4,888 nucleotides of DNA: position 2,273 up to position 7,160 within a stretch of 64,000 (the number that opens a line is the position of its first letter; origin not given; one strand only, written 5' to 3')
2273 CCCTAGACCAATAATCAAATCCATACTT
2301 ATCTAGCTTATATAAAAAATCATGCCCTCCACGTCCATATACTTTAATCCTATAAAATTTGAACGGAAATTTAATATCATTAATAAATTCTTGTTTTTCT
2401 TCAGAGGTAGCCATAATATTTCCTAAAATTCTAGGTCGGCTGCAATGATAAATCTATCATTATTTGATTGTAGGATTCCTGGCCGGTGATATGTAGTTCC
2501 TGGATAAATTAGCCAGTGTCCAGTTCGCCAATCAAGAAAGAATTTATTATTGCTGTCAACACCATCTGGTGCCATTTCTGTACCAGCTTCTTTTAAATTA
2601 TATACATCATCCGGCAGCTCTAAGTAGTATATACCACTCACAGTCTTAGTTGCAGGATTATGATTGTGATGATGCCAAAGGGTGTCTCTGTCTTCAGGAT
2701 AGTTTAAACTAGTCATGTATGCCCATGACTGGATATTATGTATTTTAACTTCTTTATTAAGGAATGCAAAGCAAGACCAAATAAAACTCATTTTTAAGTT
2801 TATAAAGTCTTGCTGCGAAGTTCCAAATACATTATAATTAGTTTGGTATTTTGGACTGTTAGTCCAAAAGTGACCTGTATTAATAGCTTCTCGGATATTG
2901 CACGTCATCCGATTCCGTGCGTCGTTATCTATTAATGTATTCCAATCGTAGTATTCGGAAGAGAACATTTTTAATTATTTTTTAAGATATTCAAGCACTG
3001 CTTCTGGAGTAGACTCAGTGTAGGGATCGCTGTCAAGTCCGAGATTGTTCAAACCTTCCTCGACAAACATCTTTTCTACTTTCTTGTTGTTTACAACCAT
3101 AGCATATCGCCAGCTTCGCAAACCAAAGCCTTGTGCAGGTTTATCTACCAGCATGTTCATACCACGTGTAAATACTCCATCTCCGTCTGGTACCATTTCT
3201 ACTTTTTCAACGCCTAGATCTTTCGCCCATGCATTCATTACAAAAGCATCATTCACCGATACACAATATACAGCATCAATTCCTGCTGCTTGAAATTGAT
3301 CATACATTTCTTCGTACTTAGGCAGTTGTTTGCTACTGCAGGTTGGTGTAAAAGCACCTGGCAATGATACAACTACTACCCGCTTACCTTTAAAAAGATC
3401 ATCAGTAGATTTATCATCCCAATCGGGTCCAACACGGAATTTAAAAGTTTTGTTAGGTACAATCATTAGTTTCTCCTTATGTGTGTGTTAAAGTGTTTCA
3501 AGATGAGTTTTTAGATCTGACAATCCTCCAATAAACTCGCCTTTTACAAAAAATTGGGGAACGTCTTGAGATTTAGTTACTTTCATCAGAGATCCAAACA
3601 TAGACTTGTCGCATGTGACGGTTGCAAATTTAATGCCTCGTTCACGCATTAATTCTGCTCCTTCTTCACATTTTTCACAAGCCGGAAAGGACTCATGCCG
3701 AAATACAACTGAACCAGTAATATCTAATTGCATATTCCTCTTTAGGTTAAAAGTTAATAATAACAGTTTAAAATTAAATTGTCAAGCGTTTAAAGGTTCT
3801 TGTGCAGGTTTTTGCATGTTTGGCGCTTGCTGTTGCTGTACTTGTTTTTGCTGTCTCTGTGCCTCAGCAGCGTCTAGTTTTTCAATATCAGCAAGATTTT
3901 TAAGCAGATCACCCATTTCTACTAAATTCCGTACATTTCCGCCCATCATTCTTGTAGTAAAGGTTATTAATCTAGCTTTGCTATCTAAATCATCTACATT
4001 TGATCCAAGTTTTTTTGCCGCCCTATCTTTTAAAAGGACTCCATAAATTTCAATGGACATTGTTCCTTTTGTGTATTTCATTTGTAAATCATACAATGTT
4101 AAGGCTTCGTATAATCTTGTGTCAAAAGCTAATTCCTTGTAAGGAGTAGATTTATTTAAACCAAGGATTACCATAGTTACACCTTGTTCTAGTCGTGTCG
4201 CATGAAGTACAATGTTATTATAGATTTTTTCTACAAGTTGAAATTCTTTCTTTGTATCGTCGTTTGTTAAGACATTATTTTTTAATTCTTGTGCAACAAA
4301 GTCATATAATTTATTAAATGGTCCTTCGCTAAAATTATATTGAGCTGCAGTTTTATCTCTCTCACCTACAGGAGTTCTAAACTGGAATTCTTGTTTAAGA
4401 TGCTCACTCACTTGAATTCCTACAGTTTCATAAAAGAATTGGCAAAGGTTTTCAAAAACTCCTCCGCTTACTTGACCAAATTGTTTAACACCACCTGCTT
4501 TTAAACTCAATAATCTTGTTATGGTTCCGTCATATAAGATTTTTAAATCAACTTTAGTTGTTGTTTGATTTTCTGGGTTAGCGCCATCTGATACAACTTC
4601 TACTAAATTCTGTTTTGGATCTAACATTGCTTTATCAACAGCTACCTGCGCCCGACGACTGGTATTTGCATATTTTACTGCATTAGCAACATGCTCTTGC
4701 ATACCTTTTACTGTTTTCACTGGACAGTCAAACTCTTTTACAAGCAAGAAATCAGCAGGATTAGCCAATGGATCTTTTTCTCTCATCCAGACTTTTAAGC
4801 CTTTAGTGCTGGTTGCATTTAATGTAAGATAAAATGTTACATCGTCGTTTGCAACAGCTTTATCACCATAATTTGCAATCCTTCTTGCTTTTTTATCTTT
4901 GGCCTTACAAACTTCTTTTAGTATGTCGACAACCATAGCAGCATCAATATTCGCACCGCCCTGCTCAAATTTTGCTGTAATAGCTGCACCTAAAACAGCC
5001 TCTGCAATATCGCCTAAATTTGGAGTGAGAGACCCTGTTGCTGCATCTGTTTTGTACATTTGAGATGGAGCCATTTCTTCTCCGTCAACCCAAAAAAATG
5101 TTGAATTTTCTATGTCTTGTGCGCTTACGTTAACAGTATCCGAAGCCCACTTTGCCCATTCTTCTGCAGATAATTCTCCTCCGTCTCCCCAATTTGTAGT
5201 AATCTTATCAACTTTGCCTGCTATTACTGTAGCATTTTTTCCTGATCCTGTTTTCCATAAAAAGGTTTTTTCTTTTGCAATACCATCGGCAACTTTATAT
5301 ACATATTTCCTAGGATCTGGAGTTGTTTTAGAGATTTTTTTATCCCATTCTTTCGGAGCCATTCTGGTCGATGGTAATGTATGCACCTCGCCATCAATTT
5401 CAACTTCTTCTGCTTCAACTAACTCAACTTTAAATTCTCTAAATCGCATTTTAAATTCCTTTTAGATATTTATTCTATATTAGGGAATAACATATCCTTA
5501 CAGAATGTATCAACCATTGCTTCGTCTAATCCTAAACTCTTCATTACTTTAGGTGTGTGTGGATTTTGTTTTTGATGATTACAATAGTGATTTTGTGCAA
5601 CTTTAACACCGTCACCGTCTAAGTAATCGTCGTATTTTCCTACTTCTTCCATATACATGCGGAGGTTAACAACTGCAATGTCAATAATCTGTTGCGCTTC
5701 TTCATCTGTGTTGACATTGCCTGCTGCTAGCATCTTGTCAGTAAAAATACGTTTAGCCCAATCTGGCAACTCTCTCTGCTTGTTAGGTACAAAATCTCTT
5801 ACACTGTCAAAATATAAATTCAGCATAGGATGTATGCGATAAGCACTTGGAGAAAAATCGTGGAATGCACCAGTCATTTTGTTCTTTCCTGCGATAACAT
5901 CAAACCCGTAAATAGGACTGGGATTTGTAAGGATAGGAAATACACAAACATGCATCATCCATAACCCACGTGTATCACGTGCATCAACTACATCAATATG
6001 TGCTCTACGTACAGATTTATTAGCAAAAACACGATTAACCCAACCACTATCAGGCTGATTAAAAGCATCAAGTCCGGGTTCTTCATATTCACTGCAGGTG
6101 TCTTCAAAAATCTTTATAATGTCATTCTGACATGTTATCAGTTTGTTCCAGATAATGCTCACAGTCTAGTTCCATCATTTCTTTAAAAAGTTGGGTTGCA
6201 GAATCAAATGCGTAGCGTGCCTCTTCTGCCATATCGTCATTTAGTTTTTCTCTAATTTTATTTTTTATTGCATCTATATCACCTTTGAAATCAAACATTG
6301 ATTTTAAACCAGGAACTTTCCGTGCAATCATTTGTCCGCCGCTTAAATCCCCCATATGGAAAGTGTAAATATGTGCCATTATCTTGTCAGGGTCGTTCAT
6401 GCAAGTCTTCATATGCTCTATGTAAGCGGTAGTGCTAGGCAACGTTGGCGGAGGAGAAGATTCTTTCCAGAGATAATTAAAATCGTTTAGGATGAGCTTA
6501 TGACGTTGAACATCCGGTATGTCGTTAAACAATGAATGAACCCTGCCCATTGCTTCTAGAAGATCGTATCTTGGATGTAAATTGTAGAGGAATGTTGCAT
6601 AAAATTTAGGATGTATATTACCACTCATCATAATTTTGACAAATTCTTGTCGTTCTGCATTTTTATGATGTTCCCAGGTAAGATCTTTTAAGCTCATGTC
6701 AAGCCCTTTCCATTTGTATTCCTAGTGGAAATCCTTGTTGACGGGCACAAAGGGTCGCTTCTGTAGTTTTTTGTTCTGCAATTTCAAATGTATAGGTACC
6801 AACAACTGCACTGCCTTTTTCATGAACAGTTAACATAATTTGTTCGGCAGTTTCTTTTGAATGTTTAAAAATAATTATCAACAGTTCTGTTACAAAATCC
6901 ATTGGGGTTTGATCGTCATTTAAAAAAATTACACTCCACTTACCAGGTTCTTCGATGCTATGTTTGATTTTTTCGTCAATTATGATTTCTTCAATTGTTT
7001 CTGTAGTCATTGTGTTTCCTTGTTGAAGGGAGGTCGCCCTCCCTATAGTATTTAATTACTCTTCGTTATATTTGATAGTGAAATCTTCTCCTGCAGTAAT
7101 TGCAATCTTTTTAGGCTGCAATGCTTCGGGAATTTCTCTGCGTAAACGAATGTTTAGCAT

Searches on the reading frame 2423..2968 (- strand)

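Call 65: search_protein_families(library=pfam, proteins=[window:2423-2968:-], max_evalue=0.001)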
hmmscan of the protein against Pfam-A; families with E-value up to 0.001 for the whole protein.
window:2423-2968:- (181 aa): 1 family
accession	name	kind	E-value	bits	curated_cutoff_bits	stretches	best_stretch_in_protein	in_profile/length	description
PF13759.12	2OG-FeII_Oxy_5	-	2.5e-05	25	27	1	99-177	12-100/101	Putative 2OG-Fe(II) oxygenase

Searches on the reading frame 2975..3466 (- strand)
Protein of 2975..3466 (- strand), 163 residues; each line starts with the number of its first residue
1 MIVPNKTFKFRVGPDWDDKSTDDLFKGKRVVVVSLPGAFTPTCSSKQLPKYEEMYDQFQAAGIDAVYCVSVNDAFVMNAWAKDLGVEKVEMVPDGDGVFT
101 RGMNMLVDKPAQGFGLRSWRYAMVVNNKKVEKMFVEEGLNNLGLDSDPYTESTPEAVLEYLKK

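Call 65: search_protein_families(library=pfam, proteins=[window:2975-3466:-], max_evalue=0.001)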
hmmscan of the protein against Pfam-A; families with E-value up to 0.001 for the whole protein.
window:2975-3466:- (163 aa): 2 families
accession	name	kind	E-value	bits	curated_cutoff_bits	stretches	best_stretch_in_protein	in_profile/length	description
PF08534.16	Redoxin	-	5.7e-26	91.5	26.6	1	15-138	17-136/148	Redoxin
PF00578.27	AhpC-TSA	-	5.1e-13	49.5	26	1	15-127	14-117/124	AhpC/TSA family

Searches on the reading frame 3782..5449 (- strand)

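Call 65: search_protein_families(library=pfam, proteins=[window:3782-5449:-], max_evalue=0.001)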
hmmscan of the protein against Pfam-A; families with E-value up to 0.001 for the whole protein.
window:3782-5449:- (555 aa): 0 families

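Call 86: search_protein_families(library=phrogs, proteins=[window:3782-5449:-], max_evalue=0.00001)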
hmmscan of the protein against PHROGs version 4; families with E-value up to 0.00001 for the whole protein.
window:3782-5449:- (555 aa): 1 family
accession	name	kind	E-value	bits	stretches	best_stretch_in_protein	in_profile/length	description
phrog_3560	-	unknown function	1e-14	55.2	1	142-459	95-377/433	-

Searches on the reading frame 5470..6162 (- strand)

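Call 65: search_protein_families(library=pfam, proteins=[window:5470-6162:-], max_evalue=0.001)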
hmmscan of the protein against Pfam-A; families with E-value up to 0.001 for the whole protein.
window:5470-6162:- (230 aa): 1 family
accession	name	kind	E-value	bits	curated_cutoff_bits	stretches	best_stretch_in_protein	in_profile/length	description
PF05996.17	Fe_bilin_red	-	1.2e-14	55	31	1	43-227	39-228/228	Ferredoxin-dependent bilin reductase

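Call 81: search_protein_families(library=ncbifam, proteins=[window:5470-6162:-], max_evalue=0.00001)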
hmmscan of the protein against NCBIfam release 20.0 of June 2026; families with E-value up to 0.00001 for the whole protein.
window:5470-6162:- (230 aa): 1 family
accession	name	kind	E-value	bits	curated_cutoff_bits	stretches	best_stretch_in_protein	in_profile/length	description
NF002760.0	PRK02816.1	equivalog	2.1e-23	83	206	1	43-227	58-240/243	phycocyanobilin:ferredoxin oxidoreductase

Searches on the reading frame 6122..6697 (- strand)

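Call 5: search_protein_families(library=pfam, proteins=[window:6122-6697:-])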
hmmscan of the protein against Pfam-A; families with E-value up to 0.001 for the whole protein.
window:6122-6697:- (191 aa): 1 family
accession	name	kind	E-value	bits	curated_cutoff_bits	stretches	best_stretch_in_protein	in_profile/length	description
PF01126.25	Heme_oxygenase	-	2.4e-19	70.4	23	1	2-172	6-203/204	Heme oxygenase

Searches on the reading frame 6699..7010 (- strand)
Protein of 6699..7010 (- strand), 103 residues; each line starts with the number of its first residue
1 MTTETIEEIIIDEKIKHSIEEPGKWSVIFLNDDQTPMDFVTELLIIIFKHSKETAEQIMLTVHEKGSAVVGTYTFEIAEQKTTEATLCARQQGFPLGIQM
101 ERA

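Call 5: search_protein_families(library=pfam, proteins=[window:6699-7010:-])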
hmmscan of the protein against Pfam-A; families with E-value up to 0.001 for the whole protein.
window:6699-7010:- (103 aa): 1 family
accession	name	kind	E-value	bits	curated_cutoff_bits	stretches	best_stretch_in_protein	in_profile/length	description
PF02617.22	ClpS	-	2.2e-28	98.3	23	1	21-97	2-78/80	ATP-dependent Clp protease adaptor protein ClpS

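Call 81: search_protein_families(library=ncbifam, proteins=[window:6699-7010:-], max_evalue=0.00001)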
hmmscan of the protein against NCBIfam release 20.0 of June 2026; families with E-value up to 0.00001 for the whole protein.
window:6699-7010:- (103 aa): 7 families
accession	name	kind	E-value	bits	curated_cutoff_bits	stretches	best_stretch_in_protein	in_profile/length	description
NF000669.1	PRK00033.1-2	equivalog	6.7e-26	90.1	149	1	14-102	5-93/94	ATP-dependent Clp protease adapter ClpS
NF000672.0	PRK00033.1-5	equivalog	7.3e-25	87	112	1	8-103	9-104/104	ATP-dependent Clp protease adapter ClpS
NF000670.0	PRK00033.1-3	equivalog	1.5e-23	82.9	143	1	8-103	11-106/106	ATP-dependent Clp protease adapter ClpS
NF009564.0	PRK13019.1-4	equivalog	8.1e-21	74.2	143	1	13-100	10-97/101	ATP-dependent Clp protease adapter ClpS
NF009561.0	PRK13019.1-1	equivalog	1.4e-19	69.9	159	1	13-99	12-98/103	ATP-dependent Clp protease adapter ClpS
NF000668.1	PRK00033.1-1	equivalog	1e-08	35.2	86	1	24-81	4-61/77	ATP-dependent Clp protease adapter ClpS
NF000671.1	PRK00033.1-4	equivalog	4.8e-08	33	107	1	12-80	4-73/91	ATP-dependent Clp protease adapter ClpS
